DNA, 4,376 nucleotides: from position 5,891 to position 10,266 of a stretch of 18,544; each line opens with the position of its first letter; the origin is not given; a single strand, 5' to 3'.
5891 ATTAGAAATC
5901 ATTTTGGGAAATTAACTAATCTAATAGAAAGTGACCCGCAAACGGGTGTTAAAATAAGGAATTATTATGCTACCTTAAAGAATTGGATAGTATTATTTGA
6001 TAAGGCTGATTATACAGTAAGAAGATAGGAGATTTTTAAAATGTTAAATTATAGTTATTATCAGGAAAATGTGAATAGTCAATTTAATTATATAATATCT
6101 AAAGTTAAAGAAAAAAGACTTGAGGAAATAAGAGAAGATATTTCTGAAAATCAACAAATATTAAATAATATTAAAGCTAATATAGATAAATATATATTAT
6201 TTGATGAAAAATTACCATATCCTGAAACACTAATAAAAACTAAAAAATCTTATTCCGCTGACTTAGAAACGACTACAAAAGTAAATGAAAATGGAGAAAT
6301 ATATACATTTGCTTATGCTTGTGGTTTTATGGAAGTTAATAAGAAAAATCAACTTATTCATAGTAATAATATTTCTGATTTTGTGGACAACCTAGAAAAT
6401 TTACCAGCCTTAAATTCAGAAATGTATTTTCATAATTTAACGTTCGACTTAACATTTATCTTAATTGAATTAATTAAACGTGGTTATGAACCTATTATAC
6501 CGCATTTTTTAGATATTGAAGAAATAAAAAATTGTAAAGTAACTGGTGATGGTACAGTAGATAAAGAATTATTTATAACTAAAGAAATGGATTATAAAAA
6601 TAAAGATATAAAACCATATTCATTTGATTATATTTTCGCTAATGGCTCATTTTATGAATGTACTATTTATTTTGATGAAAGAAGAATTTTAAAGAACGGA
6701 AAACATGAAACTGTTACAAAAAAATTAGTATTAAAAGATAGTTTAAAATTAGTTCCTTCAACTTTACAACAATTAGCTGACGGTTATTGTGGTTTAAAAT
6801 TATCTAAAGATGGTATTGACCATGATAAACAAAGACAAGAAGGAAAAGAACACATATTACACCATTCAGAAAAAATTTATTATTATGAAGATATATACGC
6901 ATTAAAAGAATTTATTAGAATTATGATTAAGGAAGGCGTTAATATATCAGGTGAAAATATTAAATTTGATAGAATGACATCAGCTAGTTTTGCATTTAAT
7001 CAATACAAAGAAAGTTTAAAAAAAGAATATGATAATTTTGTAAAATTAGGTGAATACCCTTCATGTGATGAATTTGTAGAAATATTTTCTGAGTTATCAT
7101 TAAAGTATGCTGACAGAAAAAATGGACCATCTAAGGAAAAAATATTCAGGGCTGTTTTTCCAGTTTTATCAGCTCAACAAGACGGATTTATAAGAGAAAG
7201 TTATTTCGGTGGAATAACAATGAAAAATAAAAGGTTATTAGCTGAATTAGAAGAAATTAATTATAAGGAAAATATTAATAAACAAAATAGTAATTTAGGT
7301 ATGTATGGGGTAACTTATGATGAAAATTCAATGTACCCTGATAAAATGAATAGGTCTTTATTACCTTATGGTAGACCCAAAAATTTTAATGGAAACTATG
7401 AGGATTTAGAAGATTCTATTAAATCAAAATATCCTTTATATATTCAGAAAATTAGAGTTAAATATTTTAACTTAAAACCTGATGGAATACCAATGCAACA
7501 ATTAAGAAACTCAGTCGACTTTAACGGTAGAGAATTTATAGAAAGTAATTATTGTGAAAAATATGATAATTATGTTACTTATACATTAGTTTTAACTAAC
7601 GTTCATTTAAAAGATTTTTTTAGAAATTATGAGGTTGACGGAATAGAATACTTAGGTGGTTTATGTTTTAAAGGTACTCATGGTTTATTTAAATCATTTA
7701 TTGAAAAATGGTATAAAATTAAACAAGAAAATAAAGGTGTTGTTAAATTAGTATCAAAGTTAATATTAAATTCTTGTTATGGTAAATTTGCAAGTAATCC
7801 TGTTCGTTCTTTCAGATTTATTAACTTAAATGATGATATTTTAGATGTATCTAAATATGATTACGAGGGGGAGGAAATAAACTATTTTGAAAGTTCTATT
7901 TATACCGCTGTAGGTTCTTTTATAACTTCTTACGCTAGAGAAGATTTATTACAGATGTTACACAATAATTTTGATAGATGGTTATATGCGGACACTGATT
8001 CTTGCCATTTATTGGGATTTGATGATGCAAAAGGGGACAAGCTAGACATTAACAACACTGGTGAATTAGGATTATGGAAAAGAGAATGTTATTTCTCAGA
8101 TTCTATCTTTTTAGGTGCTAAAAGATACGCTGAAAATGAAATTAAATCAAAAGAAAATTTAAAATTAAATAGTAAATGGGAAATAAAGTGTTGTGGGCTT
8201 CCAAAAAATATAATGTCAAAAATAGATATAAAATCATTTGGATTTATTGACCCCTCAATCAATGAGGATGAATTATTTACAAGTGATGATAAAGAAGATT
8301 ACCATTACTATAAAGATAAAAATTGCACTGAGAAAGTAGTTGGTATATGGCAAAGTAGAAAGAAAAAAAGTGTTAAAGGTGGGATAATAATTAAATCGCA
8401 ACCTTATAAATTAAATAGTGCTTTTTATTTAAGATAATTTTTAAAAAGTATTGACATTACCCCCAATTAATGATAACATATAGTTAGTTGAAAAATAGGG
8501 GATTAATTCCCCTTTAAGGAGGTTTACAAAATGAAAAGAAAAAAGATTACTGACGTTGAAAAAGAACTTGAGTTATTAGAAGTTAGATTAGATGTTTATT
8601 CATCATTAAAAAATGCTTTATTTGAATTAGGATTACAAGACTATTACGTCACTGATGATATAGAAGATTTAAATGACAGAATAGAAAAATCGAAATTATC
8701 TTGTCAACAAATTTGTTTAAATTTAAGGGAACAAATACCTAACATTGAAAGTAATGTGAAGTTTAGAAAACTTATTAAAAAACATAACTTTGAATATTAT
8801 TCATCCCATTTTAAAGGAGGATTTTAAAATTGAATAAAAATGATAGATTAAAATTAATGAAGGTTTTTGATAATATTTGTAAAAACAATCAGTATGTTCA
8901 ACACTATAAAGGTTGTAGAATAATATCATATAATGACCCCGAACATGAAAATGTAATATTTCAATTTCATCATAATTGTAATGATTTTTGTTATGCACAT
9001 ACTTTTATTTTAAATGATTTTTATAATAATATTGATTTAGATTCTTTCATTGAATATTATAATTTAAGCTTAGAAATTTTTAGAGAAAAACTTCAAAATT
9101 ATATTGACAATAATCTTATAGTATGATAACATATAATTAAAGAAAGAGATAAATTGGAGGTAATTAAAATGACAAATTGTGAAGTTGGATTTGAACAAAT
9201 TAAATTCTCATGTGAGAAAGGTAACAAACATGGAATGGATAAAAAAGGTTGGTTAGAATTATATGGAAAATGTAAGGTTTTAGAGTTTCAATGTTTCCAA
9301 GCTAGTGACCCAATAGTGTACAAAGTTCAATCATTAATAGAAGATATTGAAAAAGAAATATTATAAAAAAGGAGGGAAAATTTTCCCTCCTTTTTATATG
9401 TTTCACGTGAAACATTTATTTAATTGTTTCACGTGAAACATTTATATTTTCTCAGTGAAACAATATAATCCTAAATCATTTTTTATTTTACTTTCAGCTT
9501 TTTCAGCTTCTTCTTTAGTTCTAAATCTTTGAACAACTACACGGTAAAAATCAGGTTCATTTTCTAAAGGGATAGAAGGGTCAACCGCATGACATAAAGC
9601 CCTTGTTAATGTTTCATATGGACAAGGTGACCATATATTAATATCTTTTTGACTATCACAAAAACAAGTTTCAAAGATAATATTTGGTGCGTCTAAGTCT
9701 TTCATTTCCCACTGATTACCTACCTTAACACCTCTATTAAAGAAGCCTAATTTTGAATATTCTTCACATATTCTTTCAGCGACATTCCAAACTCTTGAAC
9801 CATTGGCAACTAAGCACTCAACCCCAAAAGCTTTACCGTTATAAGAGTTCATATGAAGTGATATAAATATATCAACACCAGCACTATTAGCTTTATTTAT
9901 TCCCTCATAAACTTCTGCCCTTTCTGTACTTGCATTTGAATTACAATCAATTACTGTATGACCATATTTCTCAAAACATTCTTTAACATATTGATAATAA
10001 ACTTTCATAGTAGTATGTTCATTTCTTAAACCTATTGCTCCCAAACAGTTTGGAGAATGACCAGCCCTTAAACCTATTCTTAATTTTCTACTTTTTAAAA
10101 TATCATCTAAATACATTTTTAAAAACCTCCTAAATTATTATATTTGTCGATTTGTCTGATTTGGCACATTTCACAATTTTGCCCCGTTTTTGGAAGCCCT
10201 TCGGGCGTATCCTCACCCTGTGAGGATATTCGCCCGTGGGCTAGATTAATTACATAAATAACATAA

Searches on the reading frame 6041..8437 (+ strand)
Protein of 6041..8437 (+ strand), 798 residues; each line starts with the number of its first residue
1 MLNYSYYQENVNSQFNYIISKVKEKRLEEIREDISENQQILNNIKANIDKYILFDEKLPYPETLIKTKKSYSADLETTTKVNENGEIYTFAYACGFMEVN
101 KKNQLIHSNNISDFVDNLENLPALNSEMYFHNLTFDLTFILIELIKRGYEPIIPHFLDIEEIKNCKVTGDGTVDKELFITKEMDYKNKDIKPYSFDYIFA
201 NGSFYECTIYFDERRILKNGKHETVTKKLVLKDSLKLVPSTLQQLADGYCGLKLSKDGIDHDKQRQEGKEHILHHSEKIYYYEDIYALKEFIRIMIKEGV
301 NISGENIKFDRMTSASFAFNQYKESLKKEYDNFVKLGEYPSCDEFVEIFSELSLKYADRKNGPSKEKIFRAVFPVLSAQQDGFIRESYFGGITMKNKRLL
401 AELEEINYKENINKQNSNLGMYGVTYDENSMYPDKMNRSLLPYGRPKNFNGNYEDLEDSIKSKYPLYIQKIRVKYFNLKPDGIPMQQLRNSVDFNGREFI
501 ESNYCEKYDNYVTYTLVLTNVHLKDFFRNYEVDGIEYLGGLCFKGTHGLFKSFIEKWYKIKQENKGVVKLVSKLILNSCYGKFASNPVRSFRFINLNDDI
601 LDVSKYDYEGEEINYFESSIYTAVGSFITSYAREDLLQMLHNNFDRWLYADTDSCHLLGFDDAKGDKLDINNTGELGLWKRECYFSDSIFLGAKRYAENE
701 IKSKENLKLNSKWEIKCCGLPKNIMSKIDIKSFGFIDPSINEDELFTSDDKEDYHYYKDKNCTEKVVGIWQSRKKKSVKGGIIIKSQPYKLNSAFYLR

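Call 60: search_protein_families(library=phrogs, proteins=[window:6041-8437:+], max_evalue=0.00001)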
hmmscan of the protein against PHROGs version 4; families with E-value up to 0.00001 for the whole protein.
window:6041-8437:+ (798 aa): 1 family
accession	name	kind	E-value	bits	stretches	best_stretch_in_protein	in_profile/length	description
phrog_1907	-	DNA, RNA and nucleotide metabolism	3.2e-100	337.5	1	66-792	12-603/629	DNA polymerase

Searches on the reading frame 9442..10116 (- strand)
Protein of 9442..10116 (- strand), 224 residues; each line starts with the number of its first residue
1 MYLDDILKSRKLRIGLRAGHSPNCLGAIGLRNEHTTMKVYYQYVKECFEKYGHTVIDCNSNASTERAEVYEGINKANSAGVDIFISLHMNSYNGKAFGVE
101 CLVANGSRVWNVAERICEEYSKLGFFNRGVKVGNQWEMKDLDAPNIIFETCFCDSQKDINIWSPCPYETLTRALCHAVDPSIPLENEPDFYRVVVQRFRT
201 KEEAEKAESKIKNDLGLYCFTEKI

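Call 60: search_protein_families(library=phrogs, proteins=[window:9442-10116:-], max_evalue=0.00001)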
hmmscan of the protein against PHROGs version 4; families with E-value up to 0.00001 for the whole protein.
window:9442-10116:- (224 aa): 3 families
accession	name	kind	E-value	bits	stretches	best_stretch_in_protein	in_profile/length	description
phrog_435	-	lysis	7.8e-52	178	1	11-189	112-292/556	endolysin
phrog_12727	-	lysis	1.4e-20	74.9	1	13-179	163-339/393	endolysin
phrog_2742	-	lysis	5.7e-14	53.3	1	49-163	42-161/318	endolysin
